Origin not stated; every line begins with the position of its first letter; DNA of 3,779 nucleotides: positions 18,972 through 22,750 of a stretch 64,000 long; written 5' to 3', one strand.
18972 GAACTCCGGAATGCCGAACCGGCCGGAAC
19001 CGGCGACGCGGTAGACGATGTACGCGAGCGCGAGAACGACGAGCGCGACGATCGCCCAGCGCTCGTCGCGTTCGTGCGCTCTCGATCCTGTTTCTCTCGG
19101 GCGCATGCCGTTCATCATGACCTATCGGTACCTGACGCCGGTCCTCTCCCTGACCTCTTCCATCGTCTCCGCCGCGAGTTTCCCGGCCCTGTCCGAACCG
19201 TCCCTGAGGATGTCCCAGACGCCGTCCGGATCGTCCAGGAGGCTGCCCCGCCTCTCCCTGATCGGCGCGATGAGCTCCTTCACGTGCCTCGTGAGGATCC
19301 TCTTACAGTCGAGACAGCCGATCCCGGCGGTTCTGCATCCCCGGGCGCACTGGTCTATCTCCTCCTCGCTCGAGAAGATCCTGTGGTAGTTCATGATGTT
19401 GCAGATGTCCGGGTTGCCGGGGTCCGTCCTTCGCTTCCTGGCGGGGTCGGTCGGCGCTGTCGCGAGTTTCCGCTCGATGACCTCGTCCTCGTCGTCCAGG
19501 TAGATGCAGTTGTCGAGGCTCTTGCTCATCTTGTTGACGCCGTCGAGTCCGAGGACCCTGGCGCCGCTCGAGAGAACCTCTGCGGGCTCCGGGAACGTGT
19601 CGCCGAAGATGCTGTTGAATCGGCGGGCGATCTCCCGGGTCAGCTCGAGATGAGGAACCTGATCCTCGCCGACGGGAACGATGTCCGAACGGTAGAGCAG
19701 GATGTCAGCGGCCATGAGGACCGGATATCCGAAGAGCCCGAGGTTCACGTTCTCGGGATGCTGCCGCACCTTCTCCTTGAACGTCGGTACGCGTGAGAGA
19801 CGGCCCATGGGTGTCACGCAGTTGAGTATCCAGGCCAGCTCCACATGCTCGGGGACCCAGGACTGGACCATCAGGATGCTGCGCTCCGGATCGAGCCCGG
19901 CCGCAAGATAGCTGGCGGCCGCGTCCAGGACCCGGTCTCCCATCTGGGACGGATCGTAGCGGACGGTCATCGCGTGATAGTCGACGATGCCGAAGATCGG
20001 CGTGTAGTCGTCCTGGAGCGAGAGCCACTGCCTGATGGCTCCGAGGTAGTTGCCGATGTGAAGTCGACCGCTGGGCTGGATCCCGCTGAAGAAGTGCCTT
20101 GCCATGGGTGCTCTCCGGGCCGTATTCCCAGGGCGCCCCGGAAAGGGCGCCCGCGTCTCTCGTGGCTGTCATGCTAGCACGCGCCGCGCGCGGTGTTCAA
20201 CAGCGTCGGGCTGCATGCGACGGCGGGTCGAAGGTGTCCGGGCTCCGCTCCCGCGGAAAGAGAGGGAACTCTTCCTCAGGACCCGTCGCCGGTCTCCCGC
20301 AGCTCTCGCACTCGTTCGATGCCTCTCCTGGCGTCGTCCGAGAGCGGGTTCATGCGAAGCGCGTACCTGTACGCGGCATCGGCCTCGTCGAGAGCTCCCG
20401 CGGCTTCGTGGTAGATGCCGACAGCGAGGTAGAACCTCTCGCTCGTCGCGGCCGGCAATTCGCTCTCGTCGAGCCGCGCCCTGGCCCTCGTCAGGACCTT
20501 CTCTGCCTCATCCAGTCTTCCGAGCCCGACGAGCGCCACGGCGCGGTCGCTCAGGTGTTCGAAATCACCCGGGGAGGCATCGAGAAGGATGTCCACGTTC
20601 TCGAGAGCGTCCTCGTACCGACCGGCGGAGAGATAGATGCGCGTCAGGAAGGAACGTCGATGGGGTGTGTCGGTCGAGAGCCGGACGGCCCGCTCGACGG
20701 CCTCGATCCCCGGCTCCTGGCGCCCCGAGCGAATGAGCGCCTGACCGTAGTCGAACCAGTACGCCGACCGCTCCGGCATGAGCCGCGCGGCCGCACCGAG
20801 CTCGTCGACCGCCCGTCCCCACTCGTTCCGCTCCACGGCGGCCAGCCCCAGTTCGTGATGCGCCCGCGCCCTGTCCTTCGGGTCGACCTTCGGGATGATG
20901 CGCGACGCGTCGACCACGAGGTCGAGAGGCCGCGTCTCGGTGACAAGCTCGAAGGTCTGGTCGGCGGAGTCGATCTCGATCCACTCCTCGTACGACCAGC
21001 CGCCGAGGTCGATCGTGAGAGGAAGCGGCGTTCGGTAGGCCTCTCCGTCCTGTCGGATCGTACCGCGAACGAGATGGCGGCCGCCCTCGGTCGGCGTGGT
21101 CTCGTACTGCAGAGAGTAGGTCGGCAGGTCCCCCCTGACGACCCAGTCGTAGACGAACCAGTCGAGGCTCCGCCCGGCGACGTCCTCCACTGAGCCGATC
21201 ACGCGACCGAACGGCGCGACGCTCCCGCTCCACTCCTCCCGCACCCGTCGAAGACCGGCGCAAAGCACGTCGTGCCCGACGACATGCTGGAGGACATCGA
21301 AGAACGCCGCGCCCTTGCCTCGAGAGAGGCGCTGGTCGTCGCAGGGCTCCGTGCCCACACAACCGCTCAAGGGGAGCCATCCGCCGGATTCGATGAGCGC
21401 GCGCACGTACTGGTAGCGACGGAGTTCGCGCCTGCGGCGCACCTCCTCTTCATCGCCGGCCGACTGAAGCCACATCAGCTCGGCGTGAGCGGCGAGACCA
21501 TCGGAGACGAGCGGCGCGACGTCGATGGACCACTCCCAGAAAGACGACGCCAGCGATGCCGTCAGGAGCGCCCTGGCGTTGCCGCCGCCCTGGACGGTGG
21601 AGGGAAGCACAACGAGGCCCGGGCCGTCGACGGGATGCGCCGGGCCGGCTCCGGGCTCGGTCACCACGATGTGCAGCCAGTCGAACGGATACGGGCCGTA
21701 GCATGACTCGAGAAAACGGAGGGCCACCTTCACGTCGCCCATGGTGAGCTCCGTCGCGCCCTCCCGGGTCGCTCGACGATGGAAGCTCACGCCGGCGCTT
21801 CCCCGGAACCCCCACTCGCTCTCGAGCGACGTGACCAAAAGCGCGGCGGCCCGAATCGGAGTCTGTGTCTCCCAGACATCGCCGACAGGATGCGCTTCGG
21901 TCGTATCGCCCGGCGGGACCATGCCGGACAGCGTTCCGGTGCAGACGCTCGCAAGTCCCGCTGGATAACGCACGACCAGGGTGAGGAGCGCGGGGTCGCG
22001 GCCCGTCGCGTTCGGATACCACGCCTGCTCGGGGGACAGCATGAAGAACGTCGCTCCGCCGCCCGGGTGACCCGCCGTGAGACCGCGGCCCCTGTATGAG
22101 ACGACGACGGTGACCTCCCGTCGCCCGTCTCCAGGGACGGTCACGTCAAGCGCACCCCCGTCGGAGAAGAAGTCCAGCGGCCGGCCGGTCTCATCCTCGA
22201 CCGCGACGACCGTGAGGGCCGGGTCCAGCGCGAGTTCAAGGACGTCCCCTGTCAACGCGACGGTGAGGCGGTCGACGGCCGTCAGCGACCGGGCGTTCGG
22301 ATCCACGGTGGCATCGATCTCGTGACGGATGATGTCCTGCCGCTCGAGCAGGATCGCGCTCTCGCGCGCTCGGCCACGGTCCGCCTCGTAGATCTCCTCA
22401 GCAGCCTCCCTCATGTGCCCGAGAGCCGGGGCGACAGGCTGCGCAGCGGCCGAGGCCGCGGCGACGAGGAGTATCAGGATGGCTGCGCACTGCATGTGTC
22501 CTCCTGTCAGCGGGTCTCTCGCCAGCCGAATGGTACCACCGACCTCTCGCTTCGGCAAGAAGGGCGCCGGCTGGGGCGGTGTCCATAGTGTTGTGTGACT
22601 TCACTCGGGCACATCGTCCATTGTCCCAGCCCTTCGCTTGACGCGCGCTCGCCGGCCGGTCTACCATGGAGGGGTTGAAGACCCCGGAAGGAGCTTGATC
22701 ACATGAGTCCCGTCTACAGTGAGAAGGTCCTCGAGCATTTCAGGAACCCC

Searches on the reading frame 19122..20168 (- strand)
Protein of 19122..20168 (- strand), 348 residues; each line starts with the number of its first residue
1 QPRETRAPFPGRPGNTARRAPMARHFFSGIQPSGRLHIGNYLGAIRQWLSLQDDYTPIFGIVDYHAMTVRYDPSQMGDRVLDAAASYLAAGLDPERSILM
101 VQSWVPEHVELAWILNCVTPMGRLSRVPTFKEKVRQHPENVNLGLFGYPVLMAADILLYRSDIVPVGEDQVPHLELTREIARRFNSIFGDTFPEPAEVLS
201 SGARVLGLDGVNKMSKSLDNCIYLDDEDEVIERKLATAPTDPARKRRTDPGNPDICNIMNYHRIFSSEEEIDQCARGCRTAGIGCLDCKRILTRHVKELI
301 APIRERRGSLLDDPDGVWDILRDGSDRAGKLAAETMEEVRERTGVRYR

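Call 24: search_protein_families(library=pfam, proteins=[window:19122-20168:-], max_evalue=0.00001)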
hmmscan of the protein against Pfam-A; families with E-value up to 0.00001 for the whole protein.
window:19122-20168:- (348 aa): 1 family
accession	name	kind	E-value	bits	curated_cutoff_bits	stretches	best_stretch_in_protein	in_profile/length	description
PF00579.31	tRNA-synt_1b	-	1.2e-70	238.5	21.1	1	26-299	8-290/292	tRNA synthetases class I (W and Y)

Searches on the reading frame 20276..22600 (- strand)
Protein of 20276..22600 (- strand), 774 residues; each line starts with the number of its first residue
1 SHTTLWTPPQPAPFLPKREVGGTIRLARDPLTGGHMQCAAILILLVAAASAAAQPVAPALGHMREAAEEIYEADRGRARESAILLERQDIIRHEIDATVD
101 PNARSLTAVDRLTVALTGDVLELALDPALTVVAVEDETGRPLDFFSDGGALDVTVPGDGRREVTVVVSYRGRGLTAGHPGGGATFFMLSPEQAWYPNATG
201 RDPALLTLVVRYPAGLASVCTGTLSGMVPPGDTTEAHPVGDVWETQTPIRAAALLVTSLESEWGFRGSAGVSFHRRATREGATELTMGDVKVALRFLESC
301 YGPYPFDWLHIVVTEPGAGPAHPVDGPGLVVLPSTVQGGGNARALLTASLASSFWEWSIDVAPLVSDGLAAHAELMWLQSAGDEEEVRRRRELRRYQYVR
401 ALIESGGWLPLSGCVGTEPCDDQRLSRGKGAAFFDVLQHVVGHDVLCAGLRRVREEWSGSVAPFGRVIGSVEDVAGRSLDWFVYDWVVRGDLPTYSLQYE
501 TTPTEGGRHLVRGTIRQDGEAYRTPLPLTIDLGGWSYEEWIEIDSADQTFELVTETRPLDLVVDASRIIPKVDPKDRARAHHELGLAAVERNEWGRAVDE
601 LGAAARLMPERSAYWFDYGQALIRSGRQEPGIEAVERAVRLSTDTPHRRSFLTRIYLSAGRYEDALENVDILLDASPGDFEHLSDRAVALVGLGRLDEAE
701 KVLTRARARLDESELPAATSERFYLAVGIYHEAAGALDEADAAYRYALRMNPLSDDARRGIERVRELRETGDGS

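Call 24: search_protein_families(library=pfam, proteins=[window:20276-22600:-], max_evalue=0.00001)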
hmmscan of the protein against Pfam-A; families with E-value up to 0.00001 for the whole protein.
window:20276-22600:- (774 aa): 7 families
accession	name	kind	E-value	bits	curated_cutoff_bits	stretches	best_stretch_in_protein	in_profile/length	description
PF13432.12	TPR_16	-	1.6e-14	54.4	32.7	1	655-708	6-59/65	Tetratricopeptide repeat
PF07719.23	TPR_2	-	2.6e-12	46.3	27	0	578-610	1-33/34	Tetratricopeptide repeat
PF14559.12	TPR_19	-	8.2e-10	39.3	25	0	657-712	2-57/68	Tetratricopeptide repeat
PF13371.12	TPR_9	-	5.7e-07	29.9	35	0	653-706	2-55/73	Tetratricopeptide repeat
PF13428.12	TPR_14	-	1e-06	29.3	23.5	0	685-712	6-33/44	Tetratricopeptide repeat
PF13181.12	TPR_8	-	4.1e-06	27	25.7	0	614-643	3-32/34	Tetratricopeptide repeat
PF13429.12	TPR_15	-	4.6e-06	26.7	26.2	0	695-760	125-185/280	Tetratricopeptide repeat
